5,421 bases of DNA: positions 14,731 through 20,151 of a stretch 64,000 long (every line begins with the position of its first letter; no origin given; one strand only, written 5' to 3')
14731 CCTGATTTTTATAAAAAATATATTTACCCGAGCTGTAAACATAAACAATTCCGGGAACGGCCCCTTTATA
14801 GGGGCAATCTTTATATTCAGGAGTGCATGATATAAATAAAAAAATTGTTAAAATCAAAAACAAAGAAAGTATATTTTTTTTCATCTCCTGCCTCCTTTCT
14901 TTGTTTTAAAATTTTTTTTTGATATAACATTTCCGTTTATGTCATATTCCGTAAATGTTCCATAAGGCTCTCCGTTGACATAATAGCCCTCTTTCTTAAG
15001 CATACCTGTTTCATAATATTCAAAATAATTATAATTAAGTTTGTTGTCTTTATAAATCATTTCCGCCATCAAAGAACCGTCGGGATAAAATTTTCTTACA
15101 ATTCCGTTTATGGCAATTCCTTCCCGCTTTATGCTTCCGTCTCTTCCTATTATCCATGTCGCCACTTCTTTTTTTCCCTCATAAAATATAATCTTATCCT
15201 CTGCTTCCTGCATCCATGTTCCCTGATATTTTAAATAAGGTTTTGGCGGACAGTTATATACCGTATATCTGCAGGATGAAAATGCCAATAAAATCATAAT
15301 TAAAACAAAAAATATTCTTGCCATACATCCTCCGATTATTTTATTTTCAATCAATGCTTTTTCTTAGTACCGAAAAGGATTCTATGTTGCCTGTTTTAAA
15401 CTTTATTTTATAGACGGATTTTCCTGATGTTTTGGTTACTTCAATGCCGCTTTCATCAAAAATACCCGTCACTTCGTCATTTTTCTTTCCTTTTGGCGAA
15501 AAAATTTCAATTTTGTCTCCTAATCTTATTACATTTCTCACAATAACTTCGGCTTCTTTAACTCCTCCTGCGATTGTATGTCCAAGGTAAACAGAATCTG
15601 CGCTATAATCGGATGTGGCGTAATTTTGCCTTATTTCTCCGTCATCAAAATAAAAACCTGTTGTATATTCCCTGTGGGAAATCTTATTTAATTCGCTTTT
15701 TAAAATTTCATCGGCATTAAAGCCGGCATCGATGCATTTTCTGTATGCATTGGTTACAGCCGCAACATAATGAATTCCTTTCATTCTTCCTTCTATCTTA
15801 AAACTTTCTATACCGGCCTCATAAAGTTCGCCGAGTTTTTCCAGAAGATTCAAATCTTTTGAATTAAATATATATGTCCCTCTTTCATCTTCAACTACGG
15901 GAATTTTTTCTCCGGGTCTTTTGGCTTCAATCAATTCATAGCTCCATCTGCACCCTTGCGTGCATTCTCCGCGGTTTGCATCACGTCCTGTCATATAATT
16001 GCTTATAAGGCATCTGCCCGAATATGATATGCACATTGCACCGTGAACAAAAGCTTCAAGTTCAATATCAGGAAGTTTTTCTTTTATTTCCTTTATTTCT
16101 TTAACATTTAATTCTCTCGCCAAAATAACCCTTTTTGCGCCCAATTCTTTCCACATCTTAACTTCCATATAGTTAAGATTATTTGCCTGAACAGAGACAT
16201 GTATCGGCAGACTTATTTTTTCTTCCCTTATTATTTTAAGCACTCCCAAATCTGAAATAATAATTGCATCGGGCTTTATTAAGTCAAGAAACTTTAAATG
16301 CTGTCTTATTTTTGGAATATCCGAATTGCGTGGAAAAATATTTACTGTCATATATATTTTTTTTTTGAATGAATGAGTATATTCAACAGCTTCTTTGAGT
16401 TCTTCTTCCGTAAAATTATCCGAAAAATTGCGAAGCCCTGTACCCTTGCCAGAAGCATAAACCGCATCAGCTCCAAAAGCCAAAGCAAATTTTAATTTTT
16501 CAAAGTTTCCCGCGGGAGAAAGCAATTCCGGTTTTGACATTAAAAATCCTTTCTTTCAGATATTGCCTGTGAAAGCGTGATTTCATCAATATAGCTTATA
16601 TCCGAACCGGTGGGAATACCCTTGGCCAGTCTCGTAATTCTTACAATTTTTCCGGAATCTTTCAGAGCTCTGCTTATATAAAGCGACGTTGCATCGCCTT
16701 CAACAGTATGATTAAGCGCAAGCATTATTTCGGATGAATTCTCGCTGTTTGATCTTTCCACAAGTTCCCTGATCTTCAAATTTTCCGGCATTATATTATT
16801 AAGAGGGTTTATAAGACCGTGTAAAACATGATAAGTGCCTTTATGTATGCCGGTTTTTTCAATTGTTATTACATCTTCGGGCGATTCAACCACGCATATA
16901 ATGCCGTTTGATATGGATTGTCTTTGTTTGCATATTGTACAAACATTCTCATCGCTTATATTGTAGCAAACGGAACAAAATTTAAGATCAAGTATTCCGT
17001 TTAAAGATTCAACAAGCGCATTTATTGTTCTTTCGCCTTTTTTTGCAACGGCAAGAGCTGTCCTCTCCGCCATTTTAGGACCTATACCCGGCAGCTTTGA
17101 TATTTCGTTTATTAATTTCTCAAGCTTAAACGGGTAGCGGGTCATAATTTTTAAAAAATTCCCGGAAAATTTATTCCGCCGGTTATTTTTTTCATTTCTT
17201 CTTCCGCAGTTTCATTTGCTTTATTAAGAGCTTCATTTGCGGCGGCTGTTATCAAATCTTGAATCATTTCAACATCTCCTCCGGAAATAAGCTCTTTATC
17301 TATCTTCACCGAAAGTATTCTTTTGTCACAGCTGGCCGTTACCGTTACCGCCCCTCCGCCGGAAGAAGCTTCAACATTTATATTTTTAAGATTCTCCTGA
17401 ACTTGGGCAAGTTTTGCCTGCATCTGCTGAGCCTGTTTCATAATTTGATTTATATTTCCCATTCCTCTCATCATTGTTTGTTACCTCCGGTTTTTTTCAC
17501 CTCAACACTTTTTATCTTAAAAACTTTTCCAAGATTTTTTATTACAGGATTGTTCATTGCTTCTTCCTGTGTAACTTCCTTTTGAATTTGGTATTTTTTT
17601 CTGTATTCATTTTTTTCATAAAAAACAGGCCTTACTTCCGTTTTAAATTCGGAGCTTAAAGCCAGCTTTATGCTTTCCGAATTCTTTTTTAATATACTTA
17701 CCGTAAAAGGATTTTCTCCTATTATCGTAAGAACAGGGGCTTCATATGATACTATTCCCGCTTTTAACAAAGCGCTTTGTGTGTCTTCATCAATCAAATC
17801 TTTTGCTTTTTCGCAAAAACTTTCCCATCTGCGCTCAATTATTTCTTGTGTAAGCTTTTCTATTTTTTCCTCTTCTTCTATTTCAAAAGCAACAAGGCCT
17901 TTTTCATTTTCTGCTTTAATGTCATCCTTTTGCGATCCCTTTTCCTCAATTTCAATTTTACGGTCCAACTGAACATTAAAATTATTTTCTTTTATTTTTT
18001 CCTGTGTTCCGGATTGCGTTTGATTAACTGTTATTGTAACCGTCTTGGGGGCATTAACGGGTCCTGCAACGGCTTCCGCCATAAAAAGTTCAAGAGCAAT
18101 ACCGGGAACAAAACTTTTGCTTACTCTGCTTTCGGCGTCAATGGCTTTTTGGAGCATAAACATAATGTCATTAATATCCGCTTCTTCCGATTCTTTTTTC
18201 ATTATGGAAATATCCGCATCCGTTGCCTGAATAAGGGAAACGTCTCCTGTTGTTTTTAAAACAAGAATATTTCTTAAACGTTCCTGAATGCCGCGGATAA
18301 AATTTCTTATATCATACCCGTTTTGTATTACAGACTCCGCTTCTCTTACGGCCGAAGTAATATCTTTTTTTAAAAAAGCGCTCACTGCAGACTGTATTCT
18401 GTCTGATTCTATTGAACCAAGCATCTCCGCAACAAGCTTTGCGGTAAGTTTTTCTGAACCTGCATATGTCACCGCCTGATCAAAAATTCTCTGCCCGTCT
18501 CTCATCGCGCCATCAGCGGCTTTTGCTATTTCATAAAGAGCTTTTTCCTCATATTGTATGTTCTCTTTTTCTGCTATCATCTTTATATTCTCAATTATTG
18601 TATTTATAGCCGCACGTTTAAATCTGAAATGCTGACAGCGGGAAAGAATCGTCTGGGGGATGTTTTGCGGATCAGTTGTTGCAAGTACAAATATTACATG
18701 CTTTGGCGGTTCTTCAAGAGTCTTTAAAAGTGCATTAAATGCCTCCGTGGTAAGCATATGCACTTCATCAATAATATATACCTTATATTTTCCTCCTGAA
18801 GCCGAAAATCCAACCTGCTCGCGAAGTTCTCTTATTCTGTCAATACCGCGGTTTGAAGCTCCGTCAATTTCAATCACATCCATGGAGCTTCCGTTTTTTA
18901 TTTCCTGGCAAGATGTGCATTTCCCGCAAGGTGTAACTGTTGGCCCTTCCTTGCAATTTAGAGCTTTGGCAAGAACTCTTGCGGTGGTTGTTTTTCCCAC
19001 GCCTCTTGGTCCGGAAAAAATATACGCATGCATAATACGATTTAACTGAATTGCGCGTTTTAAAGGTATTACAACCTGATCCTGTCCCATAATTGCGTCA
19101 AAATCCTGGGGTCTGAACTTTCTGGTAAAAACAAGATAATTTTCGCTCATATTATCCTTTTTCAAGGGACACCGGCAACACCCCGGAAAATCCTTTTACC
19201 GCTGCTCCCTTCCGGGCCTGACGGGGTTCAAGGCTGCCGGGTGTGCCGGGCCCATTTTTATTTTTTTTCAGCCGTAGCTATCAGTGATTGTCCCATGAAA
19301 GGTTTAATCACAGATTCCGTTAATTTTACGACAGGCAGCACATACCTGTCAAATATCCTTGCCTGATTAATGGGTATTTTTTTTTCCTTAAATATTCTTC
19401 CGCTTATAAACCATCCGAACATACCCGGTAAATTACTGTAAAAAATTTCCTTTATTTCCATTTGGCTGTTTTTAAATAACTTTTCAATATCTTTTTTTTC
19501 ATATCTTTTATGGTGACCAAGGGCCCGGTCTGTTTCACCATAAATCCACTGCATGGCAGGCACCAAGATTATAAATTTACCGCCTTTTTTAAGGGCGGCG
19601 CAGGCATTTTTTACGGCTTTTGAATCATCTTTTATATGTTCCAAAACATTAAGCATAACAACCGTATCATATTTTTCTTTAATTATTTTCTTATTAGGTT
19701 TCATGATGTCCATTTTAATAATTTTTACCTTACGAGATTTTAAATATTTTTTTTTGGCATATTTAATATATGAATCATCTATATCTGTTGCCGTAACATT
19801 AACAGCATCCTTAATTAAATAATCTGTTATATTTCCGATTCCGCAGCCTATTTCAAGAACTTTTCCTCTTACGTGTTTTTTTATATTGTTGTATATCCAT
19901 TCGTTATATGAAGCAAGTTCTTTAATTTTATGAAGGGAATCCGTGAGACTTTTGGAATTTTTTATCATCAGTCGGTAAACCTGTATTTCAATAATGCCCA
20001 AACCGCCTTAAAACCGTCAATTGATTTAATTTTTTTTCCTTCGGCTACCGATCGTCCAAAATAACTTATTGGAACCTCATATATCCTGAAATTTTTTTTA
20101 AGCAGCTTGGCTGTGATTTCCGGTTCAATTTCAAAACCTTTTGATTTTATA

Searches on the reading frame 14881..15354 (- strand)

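Call 14: search_protein_families(library=pfam, proteins=[window:14881-15354:-], max_evalue=0.00001)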
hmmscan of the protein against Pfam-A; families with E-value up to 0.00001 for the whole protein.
window:14881-15354:- (157 aa): 1 family
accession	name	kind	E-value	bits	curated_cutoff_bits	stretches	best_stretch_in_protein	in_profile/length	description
PF07661.19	MORN_2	-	1.4e-10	40.6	29.6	0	83-103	2-22/22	MORN repeat variant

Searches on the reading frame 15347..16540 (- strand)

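Call 14: search_protein_families(library=pfam, proteins=[window:15347-16540:-], max_evalue=0.00001)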
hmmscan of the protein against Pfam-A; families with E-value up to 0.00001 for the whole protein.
window:15347-16540:- (397 aa): 2 families
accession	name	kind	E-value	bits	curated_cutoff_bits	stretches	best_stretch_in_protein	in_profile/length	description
PF01136.24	Peptidase_U32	-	2.8e-95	318.5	22.4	1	76-300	2-230/233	Peptidase family U32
PF16325.11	Peptidase_U32_C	-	5.3e-08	33.3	28.2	1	328-393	17-83/83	Peptidase family U32 C-terminal domain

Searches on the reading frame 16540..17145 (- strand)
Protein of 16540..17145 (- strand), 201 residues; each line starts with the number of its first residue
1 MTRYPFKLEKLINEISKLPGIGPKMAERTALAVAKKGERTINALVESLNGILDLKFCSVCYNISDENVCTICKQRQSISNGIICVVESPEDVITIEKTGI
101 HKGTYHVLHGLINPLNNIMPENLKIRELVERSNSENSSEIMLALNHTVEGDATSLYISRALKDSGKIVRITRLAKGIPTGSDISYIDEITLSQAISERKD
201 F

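Call 14: search_protein_families(library=pfam, proteins=[window:16540-17145:-], max_evalue=0.00001)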
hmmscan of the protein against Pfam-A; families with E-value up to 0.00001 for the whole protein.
window:16540-17145:- (201 aa): 5 families
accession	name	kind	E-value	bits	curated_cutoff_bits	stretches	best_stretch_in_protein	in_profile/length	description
PF13662.12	Toprim_4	-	2.9e-21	75.9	25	1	82-168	2-81/85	Toprim domain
PF01751.28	Toprim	-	2e-10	41.1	23.1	1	83-172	2-95/96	Toprim domain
PF21175.2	RecR_C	-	1.4e-09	37.6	22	1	176-199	1-24/24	RecR, C-terminal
PF21176.3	RecR_HhH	-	3.5e-08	33.6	27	1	8-49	1-42/45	RecR, helix-hairpin-helix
PF02132.21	RecR_ZnF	-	2.1e-07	31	22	1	54-72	1-19/21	RecR, Cys4-zinc finger domain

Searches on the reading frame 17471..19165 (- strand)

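Call 14: search_protein_families(library=pfam, proteins=[window:17471-19165:-], max_evalue=0.00001)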
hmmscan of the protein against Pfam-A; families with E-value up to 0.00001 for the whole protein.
window:17471-19165:- (564 aa): 8 families
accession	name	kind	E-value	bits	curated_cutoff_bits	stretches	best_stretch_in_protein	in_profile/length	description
PF13177.12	DNA_pol3_delta2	-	1e-48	165.8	27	1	28-184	2-159/161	DNA polymerase III, delta subunit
PF00004.35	AAA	-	9e-16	59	21.2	1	49-182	2-128/131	ATPase family associated with various cellular activities (AAA)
PF22608.2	DNAX_ATPase_lid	-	3.5e-13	49.6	27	1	190-236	2-48/49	DNA polymerase III clamp loader subunit, ATPase lid domain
PF12169.13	DNA_pol3_gamma3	-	1.5e-10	41.5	24.4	1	241-362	2-124/143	DNA polymerase III subunits gamma and tau domain III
PF07728.20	AAA_5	-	2.9e-08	34.2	22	1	49-153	3-93/139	AAA domain (dynein-related subfamily)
PF13604.12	AAA_30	-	2.4e-07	31.1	27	1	49-160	22-122/191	AAA domain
PF13401.12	AAA_22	-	4.9e-07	30.5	27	1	49-163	9-122/130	AAA domain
PF05496.18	RuvB_N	-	3.1e-06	27.5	27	0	18-79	2-67/159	Holliday junction DNA helicase RuvB P-loop domain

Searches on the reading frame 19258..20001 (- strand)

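Call 14: search_protein_families(library=pfam, proteins=[window:19258-20001:-], max_evalue=0.00001)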
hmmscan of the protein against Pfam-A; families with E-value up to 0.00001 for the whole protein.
window:19258-20001:- (247 aa): 12 families
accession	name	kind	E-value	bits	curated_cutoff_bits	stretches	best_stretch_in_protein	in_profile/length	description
PF08241.18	Methyltransf_11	-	2.6e-17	63.7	21.2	1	49-145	1-95/95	Methyltransferase domain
PF08242.18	Methyltransf_12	-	9.5e-17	62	30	1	49-143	1-98/98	Methyltransferase domain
PF13489.12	Methyltransf_23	-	5.5e-16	59.2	27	1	43-182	21-160/164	Methyltransferase domain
PF13649.12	Methyltransf_25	-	2e-15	57.7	27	1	48-141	1-97/97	Methyltransferase domain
PF13847.12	Methyltransf_31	-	2.6e-12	47.1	27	1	46-157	5-114/145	Methyltransferase domain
PF00398.26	RrnaAD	-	3e-09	36.8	24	1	46-106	32-92/263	Ribosomal RNA adenine dimethylase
PF03848.20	TehB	-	3e-08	33.8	20.4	1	25-151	11-137/193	Tellurite resistance protein TehB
PF05401.17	NodS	-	6.1e-08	33.2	24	1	43-145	42-144/201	Nodulation protein S (NodS)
PF05175.20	MTS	-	8.5e-08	32.5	23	1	38-150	25-143/170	Methyltransferase small domain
PF02353.26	CMAS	-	1.1e-06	28.6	27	1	47-145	65-164/273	Mycolic acid cyclopropane synthetase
PF01209.24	Ubie_methyltran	-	7.1e-06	26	20.1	1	41-146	44-152/233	ubiE/COQ5 methyltransferase family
PF03686.19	UPF0146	-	7.3e-06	26.3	26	0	38-109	7-70/129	Uncharacterised protein family (UPF0146)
